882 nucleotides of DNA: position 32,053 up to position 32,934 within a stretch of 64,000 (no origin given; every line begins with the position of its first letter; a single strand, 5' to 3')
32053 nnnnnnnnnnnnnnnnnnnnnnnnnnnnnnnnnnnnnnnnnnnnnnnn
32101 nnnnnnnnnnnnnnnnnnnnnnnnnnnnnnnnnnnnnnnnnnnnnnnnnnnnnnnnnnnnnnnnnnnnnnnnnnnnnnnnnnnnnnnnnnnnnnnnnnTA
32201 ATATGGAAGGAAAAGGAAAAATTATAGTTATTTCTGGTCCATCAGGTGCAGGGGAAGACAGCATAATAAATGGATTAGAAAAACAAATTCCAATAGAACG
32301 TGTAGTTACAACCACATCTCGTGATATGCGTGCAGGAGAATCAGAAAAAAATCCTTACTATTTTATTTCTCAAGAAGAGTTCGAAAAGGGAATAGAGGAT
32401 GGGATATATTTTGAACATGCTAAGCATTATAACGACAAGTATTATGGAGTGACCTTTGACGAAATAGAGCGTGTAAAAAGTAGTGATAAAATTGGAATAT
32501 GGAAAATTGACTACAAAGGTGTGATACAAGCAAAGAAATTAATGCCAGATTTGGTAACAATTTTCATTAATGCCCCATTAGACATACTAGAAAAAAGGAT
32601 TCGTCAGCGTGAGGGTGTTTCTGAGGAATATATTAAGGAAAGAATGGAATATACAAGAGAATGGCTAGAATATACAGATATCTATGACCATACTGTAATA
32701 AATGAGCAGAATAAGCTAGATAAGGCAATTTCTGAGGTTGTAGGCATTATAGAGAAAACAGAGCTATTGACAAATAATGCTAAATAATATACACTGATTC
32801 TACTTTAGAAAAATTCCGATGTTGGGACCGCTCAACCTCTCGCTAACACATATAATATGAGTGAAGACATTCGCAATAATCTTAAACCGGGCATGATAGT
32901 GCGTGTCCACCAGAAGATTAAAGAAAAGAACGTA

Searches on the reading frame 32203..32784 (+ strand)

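Call 59: search_protein_families(library=pfam, proteins=[window:32203-32784:+], max_evalue=0.001)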
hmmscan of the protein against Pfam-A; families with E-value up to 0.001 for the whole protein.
window:32203-32784:+ (194 aa): 1 family
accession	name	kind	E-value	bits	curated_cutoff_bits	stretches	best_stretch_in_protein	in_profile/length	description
PF00625.27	Guanylate_kin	-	1.1e-31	110.4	25.2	1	5-185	2-181/182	Guanylate kinase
